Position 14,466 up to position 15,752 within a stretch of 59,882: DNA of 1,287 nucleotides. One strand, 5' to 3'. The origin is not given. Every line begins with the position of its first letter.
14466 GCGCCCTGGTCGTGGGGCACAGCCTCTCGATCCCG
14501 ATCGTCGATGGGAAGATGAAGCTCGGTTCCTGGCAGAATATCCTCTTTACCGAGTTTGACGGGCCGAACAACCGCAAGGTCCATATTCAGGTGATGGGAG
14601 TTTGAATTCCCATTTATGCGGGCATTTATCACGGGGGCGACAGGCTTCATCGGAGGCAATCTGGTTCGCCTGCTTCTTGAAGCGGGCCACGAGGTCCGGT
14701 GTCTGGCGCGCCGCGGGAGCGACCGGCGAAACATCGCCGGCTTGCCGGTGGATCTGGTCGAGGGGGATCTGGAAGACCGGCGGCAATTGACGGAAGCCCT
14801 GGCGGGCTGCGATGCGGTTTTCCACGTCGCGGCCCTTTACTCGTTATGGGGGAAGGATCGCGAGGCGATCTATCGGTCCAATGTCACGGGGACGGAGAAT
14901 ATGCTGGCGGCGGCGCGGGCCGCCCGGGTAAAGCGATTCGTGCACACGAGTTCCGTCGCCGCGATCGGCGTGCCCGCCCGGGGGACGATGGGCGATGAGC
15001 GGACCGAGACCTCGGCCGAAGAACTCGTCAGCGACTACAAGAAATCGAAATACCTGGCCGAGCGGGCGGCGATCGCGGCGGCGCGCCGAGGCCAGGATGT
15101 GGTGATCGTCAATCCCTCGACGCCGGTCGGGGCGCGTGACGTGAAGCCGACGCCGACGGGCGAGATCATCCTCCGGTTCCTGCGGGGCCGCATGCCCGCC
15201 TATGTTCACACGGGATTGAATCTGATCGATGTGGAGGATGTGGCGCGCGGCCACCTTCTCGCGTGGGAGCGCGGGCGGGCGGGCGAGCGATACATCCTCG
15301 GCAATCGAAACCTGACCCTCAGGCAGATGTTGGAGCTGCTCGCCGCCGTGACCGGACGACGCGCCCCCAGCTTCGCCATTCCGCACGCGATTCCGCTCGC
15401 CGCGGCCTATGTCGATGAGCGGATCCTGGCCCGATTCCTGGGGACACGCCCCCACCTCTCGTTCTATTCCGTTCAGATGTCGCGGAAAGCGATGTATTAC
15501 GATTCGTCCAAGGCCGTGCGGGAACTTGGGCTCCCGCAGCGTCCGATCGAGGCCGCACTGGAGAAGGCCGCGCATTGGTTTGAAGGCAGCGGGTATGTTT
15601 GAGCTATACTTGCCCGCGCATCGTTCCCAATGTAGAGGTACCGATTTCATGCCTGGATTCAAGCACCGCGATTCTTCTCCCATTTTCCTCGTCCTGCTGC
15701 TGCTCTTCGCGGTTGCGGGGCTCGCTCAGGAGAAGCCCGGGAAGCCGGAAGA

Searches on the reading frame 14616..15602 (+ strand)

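Call 67: search_protein_families(library=pfam, proteins=[window:14616-15602:+], max_evalue=0.0001)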
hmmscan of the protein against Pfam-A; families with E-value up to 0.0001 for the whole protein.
window:14616-15602:+ (328 aa): 9 families
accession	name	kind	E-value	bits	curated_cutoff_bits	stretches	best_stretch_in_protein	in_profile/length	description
PF01370.27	Epimerase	-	1.1e-42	146.5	20.9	1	4-229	2-240/240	NAD dependent epimerase/dehydratase family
PF01073.25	3Beta_HSD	-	3.7e-26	92.2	22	1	5-156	2-161/280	3-beta hydroxysteroid dehydrogenase/isomerase family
PF13460.12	NAD_binding_10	-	7.2e-22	78.6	27.2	1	7-168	1-144/184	NAD(P)H-binding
PF16363.11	GDP_Man_Dehyd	-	3.1e-19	70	27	1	4-240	1-260/332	GDP-mannose 4,6 dehydratase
PF07993.18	NAD_binding_4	-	6.4e-19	68.6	20.1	1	57-172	81-209/258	Male sterility protein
PF05368.20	NmrA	-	1.5e-15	58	27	1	5-113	7-107/298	NmrA-like family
PF02719.21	Polysacc_synt_2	-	6.5e-10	39.1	20.2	1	4-145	2-156/293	Polysaccharide biosynthesis protein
PF04321.23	RmlD_sub_bind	-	8.4e-08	32.1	27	1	1-154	1-138/287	RmlD substrate binding domain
PF08659.16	KR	-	1.9e-05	25.1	22.6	0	4-117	4-140/180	KR domain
